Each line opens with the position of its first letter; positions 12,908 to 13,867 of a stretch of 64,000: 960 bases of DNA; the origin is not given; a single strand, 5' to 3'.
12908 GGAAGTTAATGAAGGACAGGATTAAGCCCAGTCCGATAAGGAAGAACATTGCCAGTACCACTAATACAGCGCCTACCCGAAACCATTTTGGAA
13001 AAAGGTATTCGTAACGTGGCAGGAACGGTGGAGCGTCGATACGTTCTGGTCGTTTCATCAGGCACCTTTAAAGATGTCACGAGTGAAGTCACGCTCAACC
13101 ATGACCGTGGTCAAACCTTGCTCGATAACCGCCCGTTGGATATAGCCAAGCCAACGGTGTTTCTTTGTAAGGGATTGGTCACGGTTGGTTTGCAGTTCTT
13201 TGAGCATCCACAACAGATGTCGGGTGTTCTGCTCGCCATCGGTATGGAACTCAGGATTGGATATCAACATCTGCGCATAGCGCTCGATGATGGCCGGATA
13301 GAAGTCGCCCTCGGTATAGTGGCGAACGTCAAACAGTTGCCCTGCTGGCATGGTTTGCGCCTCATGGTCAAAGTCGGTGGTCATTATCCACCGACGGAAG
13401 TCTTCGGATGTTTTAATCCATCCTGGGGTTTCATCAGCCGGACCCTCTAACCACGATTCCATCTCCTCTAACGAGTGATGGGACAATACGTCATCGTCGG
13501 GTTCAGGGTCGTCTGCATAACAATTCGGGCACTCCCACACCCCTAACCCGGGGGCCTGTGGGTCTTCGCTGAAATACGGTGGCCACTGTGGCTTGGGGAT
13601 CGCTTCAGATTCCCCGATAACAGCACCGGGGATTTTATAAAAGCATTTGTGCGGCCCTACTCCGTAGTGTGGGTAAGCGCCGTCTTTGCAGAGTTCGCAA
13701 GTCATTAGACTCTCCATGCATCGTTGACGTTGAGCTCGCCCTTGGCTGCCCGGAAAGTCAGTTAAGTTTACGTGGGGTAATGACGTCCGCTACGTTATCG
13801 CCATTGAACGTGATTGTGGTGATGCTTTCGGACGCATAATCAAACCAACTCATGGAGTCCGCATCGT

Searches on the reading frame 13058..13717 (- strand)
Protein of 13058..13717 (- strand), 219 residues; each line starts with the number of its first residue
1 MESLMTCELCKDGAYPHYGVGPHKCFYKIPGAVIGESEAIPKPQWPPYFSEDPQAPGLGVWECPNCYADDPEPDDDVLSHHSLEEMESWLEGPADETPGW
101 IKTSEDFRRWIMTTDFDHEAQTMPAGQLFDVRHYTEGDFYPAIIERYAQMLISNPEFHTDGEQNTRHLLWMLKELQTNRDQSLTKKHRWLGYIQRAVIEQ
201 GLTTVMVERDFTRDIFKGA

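Call 15: search_protein_families(library=phrogs, proteins=[window:13058-13717:-], max_evalue=0.001)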
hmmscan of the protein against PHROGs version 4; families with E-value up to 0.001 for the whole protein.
window:13058-13717:- (219 aa): 3 families
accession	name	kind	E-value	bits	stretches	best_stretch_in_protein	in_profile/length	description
phrog_7775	-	unknown function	8.5e-22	78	1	143-218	10-91/95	-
phrog_31753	-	unknown function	7.5e-16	59.3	1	135-218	78-160/161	-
phrog_5457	-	unknown function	6.7e-14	52.7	1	5-71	7-70/85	-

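Call 18: search_dna_similar(query=window:13058-13717:-, collection=phages, mode=protein, max_rows=25)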
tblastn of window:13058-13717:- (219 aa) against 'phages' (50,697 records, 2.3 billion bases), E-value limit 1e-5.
Records with a match: 128; places in all: 128; records where one place covers at least 80% of the query: 0.
Best place of each record, by identity: 60-80% 9; <60% 119.
By first word of the organism name: Escherichia 31; Serratia 20; Klebsiella 14; Pectobacterium 11; Cronobacter 10; Erwinia 9; Salmonella 8; Campylobacter 4; Enterobacter 4; Agrobacterium 4; and 8 more.
By host as written in the record: Klebsiella pneumoniae 13; - 8; Escherichia coli K-12 MG1655 8; Cronobacter sakazakii 6; Erwinia amylovora 5; Escherichia coli 5; Pectobacterium sp. 4; Campylobacter jejuni 4; and 49 more.
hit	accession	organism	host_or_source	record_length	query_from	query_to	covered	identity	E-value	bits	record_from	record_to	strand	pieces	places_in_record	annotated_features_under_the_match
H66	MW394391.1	Klebsiella phage vB_KpM_FBKp24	Klebsiella pneumoniae K6592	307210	123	218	44%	48.5%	6e-16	82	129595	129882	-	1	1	hypothetical protein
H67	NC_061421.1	Klebsiella phage vB_KpM_FBKp24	Klebsiella pneumoniae K6592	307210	123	218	44%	48.5%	6e-16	82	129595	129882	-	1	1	hypothetical protein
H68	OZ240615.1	Klebsiella phage vB_KpM_Centimanus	-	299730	123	218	44%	48.5%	1e-15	81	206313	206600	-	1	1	hypothetical protein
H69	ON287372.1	Serratia phage vB_SmaS-Totoro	Serratia marcescens LVF3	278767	134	219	39%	54.0%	6e-20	93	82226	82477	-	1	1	hypothetical protein (x2)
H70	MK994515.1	Serratia phage Moabite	Serratia marcescens D1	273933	134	219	39%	54.0%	2e-19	91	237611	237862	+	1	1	hypothetical protein (x2) | ribosome_binding_site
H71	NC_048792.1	Serratia phage Moabite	Serratia marcescens D1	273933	134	219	39%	54.0%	2e-19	91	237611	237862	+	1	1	hypothetical protein (x2) | ribosome_binding_site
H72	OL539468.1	Serratia phage vB_SmaM_Haymo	Serratia marcescens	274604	134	219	39%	54.0%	2e-19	91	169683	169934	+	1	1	hypothetical protein (x2)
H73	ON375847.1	Pectobacterium phage vB_ParM-25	Pectobacterium aroidearum strain MO46a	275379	134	219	39%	54.0%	2e-19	91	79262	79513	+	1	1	hypothetical protein (x2)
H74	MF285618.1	Serratia phage vB_SmaM_ 2050HW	Serratia marcescens wk2050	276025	134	219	39%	54.0%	2e-19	91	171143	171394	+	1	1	hypothetical protein (x2)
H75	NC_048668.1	Serratia phage vB_SmaM_ 2050HW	Serratia marcescens wk2050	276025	134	219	39%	54.0%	2e-19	91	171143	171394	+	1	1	hypothetical protein (x2)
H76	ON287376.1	Serratia phage vB_SmaM-Kodama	Serratia marcescens LVF3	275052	134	219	39%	54.0%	3e-19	91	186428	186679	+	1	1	hypothetical protein (x2)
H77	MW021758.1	Serratia phage vB_SmaM_Yaphecito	Serratia marcescens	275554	134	219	39%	54.0%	4e-19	91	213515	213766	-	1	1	hypothetical protein (x2)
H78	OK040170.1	Serratia phage BUCT660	Serratia marcescens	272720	134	219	39%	52.9%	4e-19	91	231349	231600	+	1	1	hypothetical protein (x2)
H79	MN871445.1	Serratia phage KpHz_2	Klebsiella pneumoniae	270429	139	219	37%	55.6%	1e-15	81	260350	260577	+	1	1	record has no annotation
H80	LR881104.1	Klebsiella phage vB_KvM-Eowyn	-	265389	139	219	37%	55.6%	2e-15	81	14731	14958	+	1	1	hypothetical protein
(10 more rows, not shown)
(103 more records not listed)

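Call 93: search_protein_families(library=padloc, proteins=[window:13058-13717:-], max_evalue=0.001)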
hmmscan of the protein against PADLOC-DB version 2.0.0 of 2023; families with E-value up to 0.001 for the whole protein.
window:13058-13717:- (219 aa): 0 families
